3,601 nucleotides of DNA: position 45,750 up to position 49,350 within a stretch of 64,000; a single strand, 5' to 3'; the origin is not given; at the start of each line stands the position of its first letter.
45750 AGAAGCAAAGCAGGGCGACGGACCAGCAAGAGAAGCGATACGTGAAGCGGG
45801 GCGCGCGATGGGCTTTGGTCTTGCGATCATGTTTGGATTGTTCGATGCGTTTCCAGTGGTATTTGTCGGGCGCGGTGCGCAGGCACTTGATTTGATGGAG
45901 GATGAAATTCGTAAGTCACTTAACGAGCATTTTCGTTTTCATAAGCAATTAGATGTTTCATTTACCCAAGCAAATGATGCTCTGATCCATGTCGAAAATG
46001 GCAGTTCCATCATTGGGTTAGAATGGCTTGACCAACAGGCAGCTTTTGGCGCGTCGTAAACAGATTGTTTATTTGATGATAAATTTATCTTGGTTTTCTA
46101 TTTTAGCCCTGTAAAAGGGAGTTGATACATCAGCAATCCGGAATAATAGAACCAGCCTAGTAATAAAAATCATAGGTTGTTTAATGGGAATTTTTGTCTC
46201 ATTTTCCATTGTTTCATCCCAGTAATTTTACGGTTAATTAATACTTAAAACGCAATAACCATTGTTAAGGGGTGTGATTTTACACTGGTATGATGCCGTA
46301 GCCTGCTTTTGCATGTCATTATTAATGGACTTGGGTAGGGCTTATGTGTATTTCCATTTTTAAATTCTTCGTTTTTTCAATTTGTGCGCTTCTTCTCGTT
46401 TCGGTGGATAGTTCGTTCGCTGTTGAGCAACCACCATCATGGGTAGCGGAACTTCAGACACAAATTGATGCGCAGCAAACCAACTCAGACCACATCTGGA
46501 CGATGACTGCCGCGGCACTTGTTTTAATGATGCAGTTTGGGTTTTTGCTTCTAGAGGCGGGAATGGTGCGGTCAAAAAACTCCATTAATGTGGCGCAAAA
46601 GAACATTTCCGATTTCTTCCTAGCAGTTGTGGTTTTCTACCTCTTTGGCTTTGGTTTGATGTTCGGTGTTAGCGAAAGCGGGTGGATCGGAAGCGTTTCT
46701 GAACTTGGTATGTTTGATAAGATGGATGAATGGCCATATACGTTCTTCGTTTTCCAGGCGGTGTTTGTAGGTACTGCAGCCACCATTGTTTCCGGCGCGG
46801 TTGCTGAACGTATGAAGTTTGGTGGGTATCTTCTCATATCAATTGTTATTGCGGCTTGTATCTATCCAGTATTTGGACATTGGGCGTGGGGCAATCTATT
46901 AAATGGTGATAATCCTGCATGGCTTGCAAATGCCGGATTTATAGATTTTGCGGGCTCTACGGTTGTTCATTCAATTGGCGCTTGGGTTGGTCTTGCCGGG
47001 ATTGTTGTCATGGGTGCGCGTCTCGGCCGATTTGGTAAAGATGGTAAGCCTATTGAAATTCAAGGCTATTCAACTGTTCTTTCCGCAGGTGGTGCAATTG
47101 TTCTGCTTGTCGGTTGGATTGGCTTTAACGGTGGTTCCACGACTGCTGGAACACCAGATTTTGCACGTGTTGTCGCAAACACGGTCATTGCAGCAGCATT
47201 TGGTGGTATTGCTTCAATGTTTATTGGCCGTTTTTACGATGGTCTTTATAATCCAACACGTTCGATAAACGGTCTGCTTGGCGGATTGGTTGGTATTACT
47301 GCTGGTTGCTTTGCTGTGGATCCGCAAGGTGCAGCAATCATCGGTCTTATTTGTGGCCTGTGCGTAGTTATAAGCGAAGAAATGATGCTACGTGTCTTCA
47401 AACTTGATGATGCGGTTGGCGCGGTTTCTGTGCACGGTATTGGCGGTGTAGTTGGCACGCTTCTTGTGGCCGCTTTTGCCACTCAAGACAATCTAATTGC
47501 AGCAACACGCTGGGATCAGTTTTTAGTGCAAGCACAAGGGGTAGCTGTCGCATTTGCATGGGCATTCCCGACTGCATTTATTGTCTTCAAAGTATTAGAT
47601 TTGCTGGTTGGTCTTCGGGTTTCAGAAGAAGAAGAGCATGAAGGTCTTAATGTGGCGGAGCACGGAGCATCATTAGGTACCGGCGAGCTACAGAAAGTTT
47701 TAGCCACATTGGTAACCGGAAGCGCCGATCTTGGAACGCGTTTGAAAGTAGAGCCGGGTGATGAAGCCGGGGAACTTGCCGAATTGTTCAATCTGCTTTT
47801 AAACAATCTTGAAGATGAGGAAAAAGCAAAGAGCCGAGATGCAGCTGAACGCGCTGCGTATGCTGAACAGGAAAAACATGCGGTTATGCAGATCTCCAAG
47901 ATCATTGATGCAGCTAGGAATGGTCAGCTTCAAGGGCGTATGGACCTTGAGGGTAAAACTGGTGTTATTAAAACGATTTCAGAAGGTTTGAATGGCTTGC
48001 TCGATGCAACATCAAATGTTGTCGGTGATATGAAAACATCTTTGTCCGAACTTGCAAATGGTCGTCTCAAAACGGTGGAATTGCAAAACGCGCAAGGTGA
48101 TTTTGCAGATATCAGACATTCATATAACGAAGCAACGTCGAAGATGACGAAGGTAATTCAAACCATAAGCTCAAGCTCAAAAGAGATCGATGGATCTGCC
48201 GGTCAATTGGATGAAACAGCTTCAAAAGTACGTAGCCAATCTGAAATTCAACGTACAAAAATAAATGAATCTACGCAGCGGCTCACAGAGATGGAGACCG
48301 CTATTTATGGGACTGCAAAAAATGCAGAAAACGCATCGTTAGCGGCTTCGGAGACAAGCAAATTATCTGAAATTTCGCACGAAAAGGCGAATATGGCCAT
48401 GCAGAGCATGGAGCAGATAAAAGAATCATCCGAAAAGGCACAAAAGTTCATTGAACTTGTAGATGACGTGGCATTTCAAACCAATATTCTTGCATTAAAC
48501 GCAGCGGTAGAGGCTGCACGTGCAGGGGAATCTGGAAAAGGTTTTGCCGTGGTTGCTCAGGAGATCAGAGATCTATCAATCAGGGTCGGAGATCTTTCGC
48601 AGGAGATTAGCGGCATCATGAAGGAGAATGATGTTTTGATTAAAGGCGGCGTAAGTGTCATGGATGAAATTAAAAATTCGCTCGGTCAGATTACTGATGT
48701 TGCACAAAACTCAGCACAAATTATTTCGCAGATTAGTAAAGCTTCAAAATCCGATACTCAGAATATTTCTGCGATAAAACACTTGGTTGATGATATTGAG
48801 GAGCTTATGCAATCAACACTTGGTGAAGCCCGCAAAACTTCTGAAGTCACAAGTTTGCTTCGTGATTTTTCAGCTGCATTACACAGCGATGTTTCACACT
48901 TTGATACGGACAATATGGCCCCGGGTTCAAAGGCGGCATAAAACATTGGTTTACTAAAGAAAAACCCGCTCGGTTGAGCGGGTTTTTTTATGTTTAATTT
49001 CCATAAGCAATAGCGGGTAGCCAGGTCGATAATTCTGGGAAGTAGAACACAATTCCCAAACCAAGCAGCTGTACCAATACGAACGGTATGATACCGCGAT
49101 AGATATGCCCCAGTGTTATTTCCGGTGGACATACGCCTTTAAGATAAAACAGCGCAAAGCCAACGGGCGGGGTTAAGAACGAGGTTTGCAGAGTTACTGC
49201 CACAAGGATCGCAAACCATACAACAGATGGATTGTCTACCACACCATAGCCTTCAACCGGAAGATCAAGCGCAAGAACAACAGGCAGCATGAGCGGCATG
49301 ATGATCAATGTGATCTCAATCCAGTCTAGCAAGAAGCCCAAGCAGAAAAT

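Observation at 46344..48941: Ammonium transporter fused to a chemoreceptor signalling module (Amt-HAMP-MCP)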

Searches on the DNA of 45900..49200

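Call 80: search_rna_families(source=window, start=45900, end=49200, threshold=evalue, max_evalue=0.1)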
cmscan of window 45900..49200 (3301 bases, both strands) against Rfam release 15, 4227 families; matches with E-value up to 0.1: 3.
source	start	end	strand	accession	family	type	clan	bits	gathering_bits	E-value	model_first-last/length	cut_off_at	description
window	48882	48989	+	RF00512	Leu_leader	Cis-reg; leader;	-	35.4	50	7.4e-05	1-148/148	no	Leucine operon leader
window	48958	49037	-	RF00512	Leu_leader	Cis-reg; leader;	-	30.7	50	0.0012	1-148/148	no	Leucine operon leader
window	48953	49062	-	RF01772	rnk_pseudo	Cis-reg; leader;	-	29.1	55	0.037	1-108/108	no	Pseudomonas rnk leader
